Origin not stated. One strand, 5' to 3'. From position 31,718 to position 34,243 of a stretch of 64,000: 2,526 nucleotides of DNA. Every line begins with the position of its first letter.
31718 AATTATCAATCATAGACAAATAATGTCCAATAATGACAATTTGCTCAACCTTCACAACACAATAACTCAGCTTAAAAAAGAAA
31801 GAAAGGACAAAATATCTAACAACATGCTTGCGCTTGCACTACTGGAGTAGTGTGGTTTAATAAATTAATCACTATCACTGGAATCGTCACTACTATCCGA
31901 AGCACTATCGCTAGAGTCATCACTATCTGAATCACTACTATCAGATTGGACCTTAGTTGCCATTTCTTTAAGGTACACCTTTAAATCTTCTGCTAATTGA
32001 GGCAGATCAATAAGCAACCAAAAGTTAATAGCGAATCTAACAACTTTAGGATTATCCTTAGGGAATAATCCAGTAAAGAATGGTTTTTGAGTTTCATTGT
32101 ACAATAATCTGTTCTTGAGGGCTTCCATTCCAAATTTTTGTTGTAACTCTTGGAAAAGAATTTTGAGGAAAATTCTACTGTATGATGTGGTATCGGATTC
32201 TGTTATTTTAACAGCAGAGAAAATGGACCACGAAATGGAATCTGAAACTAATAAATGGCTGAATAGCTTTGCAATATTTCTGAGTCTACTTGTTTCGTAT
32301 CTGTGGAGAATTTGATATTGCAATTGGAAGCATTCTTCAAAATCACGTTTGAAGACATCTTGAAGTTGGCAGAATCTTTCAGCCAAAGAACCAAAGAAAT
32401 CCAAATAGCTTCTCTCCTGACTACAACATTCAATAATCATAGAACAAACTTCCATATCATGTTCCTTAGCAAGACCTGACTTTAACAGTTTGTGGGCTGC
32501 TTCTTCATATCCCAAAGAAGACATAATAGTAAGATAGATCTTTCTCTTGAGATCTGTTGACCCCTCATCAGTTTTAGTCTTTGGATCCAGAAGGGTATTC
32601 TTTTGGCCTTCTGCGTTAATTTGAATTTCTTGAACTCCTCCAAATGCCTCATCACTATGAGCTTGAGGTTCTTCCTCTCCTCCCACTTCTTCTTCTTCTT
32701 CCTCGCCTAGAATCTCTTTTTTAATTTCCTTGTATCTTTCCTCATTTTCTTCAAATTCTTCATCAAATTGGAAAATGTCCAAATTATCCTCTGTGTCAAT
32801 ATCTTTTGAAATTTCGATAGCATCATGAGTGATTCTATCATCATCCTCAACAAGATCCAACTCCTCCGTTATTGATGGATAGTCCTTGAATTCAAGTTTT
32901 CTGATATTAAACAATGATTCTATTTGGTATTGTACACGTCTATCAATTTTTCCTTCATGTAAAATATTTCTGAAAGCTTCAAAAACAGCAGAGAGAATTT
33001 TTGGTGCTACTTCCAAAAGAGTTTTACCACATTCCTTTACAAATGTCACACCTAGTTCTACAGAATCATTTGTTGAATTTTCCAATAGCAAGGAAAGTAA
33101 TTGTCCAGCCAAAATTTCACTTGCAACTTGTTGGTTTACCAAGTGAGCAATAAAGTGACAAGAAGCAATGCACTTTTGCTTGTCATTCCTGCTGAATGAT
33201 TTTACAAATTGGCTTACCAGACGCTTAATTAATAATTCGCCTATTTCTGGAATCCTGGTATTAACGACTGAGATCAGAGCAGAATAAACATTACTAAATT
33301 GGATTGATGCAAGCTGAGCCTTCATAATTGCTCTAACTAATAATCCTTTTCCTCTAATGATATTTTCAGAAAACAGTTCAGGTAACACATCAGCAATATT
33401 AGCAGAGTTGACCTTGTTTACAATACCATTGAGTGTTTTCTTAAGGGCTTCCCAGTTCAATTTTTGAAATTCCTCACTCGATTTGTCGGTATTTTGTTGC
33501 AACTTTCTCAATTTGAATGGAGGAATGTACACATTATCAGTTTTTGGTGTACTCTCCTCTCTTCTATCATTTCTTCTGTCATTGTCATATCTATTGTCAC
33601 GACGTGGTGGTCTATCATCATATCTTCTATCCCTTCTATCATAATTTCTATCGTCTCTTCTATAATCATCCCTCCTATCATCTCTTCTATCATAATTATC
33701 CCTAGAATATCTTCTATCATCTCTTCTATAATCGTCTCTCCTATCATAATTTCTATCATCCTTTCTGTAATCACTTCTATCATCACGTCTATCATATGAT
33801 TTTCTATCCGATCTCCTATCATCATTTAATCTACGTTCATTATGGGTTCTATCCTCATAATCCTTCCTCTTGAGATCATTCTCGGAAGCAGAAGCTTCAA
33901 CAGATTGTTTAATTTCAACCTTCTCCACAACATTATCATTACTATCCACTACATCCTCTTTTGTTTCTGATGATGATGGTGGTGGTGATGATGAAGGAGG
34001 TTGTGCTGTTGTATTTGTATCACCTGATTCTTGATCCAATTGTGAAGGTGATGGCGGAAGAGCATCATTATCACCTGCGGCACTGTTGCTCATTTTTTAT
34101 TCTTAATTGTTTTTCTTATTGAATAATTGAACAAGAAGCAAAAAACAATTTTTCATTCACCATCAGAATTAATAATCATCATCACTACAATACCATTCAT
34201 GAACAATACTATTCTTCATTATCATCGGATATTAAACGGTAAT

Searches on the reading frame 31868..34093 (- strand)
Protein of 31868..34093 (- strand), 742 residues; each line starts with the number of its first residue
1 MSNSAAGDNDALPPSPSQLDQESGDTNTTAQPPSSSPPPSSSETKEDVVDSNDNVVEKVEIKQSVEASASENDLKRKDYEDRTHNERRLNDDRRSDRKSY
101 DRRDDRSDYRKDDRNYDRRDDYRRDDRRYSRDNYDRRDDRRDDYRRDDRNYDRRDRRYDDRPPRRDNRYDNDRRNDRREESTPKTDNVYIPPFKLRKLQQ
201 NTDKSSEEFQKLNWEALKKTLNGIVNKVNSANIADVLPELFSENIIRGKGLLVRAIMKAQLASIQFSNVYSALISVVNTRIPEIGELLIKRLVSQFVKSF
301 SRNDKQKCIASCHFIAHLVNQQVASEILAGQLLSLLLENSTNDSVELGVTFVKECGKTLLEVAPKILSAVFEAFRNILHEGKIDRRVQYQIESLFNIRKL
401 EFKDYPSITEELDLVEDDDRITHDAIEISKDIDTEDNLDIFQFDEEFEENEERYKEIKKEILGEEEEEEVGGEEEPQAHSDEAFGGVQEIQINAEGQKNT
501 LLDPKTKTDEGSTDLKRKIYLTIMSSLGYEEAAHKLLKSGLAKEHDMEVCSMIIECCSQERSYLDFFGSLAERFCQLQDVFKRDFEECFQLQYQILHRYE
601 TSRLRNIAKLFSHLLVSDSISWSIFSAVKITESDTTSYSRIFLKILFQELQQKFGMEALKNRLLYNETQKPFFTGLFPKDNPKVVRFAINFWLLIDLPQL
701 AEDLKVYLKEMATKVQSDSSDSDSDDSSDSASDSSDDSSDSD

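Call 20: search_protein_families(library=pfam, proteins=[window:31868-34093:-], max_evalue=0.001)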
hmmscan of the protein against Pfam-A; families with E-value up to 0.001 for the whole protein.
window:31868-34093:- (742 aa): 2 families
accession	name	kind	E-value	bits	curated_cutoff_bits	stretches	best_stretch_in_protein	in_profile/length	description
PF02847.23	MA3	-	1e-23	83.9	23.2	1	515-620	1-112/113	MA3 domain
PF02854.25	MIF4G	-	1.5e-19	71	30.8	1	219-400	2-202/203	MIF4G domain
